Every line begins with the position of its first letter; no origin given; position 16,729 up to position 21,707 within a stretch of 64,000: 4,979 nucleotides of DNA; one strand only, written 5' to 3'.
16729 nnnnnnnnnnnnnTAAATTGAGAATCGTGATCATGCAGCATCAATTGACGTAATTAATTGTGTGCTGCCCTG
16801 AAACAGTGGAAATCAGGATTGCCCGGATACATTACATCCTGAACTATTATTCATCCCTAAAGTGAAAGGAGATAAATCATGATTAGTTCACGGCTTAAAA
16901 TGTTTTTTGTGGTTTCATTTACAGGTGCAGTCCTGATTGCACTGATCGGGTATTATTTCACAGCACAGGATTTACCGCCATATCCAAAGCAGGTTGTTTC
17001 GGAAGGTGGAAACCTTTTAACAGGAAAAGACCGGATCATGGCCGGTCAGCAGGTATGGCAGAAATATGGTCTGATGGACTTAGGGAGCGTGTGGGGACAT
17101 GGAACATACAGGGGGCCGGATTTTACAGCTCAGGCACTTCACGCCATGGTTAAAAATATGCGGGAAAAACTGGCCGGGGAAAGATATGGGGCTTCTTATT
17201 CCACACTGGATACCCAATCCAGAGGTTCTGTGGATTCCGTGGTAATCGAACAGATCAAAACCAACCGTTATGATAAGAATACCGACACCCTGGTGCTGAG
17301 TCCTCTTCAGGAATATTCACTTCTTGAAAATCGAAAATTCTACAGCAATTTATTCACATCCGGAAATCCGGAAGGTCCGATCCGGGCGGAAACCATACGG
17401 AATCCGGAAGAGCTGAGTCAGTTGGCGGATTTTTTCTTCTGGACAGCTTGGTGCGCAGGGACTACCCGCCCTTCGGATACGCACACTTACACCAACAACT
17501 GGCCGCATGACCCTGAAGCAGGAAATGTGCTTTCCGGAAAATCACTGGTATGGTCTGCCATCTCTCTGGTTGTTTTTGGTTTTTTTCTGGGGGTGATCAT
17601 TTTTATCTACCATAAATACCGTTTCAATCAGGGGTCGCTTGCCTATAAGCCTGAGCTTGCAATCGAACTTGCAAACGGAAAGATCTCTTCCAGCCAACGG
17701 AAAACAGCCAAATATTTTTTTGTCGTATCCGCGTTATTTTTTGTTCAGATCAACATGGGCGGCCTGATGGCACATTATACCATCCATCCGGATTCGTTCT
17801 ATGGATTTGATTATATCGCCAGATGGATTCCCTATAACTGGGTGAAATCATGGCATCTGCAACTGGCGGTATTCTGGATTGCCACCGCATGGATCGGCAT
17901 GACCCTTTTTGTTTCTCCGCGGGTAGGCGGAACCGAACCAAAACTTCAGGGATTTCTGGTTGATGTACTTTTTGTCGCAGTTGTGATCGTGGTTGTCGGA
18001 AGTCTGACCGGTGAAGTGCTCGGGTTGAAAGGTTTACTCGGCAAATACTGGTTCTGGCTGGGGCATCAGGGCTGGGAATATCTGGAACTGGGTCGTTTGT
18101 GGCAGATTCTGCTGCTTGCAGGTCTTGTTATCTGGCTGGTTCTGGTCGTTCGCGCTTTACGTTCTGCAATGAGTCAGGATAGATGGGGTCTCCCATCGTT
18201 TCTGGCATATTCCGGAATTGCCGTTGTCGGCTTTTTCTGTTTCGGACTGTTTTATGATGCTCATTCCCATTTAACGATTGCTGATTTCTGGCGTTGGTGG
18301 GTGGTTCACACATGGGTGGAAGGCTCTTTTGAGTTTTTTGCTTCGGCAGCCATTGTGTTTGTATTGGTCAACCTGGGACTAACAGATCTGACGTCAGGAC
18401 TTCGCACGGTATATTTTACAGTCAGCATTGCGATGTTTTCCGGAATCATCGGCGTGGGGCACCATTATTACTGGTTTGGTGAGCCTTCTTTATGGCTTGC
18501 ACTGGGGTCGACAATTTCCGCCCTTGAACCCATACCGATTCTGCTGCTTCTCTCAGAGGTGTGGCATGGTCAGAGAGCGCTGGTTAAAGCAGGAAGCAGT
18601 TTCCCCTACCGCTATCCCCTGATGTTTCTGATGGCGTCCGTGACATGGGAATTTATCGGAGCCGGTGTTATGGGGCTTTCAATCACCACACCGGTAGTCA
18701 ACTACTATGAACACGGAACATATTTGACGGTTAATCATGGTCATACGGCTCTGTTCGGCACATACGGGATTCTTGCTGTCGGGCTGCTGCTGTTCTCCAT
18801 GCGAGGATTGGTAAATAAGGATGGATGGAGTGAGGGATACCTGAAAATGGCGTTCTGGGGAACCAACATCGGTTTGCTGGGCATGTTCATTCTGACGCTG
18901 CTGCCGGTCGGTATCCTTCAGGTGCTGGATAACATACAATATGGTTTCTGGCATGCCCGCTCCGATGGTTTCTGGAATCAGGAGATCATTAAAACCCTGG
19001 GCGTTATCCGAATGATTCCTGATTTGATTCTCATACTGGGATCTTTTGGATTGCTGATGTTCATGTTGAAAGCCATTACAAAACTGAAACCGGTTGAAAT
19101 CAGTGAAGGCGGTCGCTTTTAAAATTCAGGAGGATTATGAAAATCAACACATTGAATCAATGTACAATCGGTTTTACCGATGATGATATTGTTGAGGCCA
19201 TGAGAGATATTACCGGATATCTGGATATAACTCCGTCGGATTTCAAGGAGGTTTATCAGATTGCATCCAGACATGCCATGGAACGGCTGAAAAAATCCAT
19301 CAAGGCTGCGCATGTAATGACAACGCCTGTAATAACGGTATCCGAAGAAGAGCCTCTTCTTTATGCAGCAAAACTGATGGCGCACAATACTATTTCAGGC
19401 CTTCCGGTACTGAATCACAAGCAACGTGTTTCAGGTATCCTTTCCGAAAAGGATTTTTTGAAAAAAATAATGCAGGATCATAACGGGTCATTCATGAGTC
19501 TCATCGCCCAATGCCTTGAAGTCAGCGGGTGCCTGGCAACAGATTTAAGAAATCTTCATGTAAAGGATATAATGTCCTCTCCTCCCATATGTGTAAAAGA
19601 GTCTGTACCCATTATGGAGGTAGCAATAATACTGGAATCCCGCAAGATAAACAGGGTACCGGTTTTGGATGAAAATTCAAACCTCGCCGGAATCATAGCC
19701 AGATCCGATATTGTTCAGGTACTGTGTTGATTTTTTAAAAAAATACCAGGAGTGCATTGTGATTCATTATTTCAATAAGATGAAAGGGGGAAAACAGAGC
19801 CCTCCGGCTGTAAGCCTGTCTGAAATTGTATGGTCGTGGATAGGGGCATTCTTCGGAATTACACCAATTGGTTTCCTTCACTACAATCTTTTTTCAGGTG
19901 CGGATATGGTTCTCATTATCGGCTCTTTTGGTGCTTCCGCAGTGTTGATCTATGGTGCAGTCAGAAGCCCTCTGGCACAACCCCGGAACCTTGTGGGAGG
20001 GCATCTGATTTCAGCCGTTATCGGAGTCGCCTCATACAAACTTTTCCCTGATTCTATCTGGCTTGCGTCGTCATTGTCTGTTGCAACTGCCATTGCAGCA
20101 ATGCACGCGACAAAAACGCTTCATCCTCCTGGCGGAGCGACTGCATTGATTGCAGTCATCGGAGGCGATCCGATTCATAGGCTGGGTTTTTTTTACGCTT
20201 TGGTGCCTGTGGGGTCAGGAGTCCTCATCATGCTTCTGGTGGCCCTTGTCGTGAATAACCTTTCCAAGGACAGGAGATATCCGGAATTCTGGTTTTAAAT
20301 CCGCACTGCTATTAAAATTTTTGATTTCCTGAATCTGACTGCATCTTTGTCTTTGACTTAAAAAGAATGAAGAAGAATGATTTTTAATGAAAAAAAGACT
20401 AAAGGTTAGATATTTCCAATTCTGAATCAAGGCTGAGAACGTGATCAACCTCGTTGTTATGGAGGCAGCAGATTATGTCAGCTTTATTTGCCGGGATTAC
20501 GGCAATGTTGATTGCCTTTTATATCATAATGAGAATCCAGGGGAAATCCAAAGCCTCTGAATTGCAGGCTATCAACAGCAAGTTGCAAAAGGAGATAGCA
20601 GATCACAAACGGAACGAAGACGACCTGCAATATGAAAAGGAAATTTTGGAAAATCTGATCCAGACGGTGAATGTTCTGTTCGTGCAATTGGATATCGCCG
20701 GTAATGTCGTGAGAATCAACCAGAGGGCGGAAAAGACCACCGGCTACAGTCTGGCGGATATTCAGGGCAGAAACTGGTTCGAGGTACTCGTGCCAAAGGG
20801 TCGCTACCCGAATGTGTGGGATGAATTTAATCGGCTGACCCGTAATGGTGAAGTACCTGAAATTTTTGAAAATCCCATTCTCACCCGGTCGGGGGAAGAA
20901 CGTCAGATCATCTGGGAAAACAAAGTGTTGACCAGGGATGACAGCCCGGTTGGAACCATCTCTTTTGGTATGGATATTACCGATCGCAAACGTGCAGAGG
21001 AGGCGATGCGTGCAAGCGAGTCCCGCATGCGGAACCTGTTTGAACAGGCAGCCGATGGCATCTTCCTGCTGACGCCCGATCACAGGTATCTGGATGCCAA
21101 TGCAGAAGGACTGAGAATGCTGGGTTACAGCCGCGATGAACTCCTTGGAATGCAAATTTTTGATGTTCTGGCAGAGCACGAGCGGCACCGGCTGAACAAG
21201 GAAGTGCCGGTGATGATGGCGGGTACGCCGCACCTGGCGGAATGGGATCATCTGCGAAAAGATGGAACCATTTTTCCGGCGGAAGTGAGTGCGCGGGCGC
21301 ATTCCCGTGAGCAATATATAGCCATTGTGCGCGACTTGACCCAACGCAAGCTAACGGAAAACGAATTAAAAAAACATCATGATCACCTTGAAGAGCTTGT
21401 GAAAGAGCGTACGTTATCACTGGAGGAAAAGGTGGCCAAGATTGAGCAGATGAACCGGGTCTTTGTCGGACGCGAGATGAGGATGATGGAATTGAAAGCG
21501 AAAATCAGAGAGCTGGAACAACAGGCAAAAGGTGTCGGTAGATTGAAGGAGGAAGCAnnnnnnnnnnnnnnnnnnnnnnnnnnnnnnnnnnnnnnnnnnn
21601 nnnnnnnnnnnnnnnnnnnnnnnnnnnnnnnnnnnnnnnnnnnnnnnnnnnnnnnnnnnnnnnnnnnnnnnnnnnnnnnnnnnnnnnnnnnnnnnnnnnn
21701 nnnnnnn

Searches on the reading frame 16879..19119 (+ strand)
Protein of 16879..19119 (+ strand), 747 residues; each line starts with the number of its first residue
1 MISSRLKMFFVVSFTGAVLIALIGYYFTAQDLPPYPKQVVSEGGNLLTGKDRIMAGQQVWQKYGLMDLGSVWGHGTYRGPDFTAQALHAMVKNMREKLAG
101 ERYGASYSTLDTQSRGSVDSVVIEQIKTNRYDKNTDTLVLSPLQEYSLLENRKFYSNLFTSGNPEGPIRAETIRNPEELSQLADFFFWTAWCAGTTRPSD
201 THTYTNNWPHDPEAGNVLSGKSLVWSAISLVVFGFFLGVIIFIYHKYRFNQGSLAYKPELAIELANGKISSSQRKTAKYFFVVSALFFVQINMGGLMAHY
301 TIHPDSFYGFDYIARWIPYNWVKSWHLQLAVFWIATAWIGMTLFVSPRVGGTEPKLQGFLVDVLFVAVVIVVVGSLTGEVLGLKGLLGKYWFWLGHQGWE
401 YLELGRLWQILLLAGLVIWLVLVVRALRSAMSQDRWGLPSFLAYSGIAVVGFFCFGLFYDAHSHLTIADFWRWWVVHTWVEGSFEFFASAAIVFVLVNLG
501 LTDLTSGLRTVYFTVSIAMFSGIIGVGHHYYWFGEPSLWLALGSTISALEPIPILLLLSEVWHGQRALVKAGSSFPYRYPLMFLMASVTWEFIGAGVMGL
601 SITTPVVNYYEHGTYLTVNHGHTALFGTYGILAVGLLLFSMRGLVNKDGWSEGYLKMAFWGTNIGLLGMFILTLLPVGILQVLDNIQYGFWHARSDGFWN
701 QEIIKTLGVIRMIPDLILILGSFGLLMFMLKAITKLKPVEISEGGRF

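Call 34: search_protein_families(library=pfam, proteins=[window:16879-19119:+], max_evalue=0.00001)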
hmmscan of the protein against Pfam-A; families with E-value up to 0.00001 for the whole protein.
window:16879-19119:+ (747 aa): 2 families
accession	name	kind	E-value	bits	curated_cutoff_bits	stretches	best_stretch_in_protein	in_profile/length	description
PF22085.1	NorB_cytochrome_c-like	-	2.9e-58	197.7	29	1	36-210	1-181/181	Nitric oxide reductase subunit B, cytochrome c-like domain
PF00115.25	COX1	-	3.4e-52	178.2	34.8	1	277-691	4-416/436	Cytochrome C and Quinol oxidase polypeptide I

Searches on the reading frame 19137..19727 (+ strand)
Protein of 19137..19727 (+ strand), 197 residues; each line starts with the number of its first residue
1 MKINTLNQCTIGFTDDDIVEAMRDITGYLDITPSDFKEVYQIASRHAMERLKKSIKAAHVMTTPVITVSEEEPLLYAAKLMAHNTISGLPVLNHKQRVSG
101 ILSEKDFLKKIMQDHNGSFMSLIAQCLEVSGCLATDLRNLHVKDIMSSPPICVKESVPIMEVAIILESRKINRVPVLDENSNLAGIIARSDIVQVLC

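Call 34: search_protein_families(library=pfam, proteins=[window:19137-19727:+], max_evalue=0.00001)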
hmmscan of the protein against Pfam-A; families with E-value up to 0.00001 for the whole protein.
window:19137-19727:+ (197 aa): 1 family
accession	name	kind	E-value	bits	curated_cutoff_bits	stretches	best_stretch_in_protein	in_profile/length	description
PF00571.33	CBS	-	9.7e-31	106.3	24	2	58-112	2-56/57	CBS domain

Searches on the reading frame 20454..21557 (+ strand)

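Call 33: search_protein_families(library=pfam, proteins=[window:20454-21557:+], max_evalue=0.00001)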
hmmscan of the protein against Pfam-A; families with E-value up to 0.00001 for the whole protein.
window:20454-21557:+ (368 aa): 5 families
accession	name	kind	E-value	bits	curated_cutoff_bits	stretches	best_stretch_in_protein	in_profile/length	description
PF00989.32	PAS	-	8.5e-23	81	22.6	2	191-293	2-111/113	PAS fold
PF08448.16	PAS_4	-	6.6e-21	75.1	23.1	2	196-299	1-109/110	PAS fold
PF13426.13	PAS_9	-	5.3e-20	72.1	27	1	201-297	2-103/103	PAS domain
PF13188.13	PAS_8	-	1.4e-14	53.8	21.8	1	191-244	2-55/65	PAS domain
PF08447.18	PAS_3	-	5.9e-13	49.3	25.6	1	86-163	2-78/89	PAS fold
